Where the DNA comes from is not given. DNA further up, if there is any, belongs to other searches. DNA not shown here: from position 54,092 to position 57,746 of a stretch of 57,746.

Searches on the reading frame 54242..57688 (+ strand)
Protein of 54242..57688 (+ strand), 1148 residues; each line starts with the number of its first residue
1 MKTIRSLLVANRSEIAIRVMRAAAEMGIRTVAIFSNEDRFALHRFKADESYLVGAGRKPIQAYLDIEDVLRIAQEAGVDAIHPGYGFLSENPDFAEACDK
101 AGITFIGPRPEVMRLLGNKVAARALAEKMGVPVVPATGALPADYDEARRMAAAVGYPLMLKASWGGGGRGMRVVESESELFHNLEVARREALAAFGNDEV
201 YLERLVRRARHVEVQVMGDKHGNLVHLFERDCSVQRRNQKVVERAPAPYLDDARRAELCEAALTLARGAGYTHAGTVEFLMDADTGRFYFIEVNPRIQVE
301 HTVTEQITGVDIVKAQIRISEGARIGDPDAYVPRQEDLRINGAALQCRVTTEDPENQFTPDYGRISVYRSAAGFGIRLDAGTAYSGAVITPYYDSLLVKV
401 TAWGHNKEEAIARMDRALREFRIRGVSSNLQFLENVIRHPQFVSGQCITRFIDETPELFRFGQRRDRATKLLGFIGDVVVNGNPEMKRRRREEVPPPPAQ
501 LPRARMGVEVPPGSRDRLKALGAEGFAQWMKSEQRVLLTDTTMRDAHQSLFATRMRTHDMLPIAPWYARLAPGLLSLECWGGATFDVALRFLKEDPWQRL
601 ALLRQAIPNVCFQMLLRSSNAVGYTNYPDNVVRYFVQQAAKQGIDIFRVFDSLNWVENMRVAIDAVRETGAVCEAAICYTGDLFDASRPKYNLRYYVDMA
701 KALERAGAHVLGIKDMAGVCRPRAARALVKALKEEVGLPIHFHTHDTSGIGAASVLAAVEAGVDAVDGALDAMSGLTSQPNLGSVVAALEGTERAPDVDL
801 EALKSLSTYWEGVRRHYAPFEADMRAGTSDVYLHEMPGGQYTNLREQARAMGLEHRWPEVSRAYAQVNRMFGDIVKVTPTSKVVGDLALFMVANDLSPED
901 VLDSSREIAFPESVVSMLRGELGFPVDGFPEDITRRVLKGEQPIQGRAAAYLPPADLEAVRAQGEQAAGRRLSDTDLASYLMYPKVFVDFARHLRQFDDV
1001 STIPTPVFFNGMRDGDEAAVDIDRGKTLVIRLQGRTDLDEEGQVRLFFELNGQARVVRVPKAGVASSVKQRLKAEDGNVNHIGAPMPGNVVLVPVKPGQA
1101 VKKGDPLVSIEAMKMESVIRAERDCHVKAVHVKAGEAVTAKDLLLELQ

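Call 77: search_protein_families(library=ncbifam, proteins=[window:54242-57688:+])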
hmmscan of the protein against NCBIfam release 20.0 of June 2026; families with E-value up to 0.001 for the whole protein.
window:54242-57688:+ (1148 aa): 61 families (the best 25 are shown)
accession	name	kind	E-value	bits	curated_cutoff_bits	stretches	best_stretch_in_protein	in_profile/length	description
NF009554.0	PRK12999.1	equivalog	0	1812.4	965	1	2-1148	3-1146/1147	pyruvate carboxylase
TIGR01235.1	pyruv_carbox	equivalog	0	1774.7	1114.45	1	7-1147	2-1142/1143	pyruvate carboxylase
NF006367.0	PRK08591.1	subfamily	1.7e-169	564.3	597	1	4-455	2-444/451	acetyl-CoA carboxylase biotin carboxylase subunit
NF006406.0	PRK08654.1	equivalog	4.1e-167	556.7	739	1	6-457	4-445/499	acetyl-CoA carboxylase biotin carboxylase subunit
TIGR00514.1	accC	equivalog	4.2e-166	553.2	626.5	1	5-455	3-444/449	acetyl-CoA carboxylase biotin carboxylase subunit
NF005525.0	PRK07178.1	equivalog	7e-164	545.9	768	1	4-469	2-456/471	acetyl-CoA carboxylase biotin carboxylase subunit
NF009471.0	PRK12833.1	equivalog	1.3e-157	525.1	686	1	2-453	3-445/467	acetyl-CoA carboxylase biotin carboxylase subunit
TIGR02712.1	urea_carbox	equivalog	1.5e-157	526.3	1303.85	2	6-455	3-442/1201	urea carboxylase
NF004085.0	PRK05586.1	equivalog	3.8e-150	500.7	723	1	5-454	3-443/448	acetyl-CoA carboxylase biotin carboxylase subunit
NF006761.0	PRK09282.1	domain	5.1e-149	497.5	402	1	534-1147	2-589/591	pyruvate carboxylase subunit B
NF006287.0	PRK08463.1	equivalog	2.3e-141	471.9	775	1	4-455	2-444/479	acetyl-CoA carboxylase subunit A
TIGR01108.1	oadA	equivalog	1.9e-138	462.5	756.5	1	538-1144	1-582/582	sodium-extruding oxaloacetate decarboxylase subunit alpha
NF006286.0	PRK08462.1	equivalog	8.1e-137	456.7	740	1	2-454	2-443/445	acetyl-CoA carboxylase biotin carboxylase subunit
NF010643.0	PRK14040.1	subfamily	1.7e-132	442.9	892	1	532-1147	3-594/595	oxaloacetate decarboxylase subunit alpha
NF008985.0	PRK12331.1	equivalog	1.3e-107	360.4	718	1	534-993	2-443/465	oxaloacetate decarboxylase subunit alpha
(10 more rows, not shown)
